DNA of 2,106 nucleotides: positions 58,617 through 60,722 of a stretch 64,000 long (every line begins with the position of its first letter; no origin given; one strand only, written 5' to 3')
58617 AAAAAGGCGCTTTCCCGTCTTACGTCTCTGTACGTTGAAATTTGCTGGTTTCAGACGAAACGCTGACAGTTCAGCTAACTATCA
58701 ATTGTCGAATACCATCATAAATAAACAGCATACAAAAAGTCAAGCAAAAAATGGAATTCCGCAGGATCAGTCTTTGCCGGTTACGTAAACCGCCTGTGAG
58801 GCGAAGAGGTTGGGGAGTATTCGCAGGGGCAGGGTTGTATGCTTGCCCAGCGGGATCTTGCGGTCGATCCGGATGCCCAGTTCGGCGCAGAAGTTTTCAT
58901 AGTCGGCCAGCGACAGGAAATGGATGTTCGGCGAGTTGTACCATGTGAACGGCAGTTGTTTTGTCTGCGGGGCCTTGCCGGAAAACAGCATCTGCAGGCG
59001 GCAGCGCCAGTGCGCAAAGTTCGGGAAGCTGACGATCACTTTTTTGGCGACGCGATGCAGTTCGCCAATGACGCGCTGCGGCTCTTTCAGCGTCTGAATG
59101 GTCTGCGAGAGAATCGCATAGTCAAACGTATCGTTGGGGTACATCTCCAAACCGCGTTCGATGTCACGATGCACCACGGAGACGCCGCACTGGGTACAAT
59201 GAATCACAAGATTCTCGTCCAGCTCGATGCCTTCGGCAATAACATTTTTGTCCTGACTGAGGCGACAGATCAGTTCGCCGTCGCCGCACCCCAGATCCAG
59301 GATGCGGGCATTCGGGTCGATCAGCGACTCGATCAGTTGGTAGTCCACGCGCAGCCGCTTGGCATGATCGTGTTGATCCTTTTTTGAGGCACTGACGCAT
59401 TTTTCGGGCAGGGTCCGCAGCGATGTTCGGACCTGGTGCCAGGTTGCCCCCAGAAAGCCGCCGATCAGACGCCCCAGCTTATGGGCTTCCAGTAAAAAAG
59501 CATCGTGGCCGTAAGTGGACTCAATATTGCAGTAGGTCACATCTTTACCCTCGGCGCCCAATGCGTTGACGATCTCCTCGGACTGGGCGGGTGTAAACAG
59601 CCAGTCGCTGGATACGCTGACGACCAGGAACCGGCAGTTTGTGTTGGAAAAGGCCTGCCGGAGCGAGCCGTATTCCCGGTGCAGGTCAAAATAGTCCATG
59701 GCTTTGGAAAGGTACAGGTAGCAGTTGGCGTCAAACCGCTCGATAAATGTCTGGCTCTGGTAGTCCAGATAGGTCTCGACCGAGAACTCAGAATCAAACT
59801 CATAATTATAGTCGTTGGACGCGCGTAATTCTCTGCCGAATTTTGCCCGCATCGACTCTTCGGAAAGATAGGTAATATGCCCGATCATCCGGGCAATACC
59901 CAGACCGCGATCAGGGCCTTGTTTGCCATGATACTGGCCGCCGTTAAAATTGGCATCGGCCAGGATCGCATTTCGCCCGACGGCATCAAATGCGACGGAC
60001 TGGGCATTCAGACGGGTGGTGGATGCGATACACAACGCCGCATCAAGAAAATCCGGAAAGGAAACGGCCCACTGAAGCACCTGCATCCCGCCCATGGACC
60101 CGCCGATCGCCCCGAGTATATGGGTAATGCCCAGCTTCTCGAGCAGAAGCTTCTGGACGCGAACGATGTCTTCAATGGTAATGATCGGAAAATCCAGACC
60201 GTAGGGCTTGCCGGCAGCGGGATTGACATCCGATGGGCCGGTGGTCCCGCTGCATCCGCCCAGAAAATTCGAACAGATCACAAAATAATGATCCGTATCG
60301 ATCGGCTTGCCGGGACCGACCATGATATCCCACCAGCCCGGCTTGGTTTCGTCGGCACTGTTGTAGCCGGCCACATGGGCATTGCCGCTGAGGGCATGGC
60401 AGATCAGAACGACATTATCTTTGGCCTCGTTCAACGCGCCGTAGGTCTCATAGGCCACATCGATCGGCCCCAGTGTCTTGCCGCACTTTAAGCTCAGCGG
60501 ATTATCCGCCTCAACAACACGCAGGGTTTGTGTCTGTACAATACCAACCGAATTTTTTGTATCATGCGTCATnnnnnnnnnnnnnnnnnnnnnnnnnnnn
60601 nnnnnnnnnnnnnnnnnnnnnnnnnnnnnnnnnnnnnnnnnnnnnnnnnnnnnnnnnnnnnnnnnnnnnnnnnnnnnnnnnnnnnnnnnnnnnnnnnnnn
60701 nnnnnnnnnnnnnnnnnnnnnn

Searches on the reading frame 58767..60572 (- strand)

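Call 63: search_protein_families(library=pfam, proteins=[window:58767-60572:-], max_evalue=0.00001)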
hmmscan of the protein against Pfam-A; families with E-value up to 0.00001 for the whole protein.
window:58767-60572:- (601 aa): 6 families
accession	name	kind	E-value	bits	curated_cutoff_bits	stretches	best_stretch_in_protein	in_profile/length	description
PF07021.18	MetW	-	4.6e-66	222.6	21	1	408-597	1-192/193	Methionine biosynthesis protein MetW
PF00561.26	Abhydrolase_1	-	1e-19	71.6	25.8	1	53-362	1-244/245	alpha/beta hydrolase fold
PF08241.18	Methyltransf_11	-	3.5e-09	37.6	21.2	1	425-511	1-89/95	Methyltransferase domain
PF13847.12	Methyltransf_31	-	5.2e-09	36.4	27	1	418-511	1-103/145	Methyltransferase domain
PF13649.12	Methyltransf_25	-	5.3e-08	33.9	27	1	424-511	1-95/97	Methyltransferase domain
PF13489.12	Methyltransf_23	-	5.6e-08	33.1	27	1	417-566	19-158/164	Methyltransferase domain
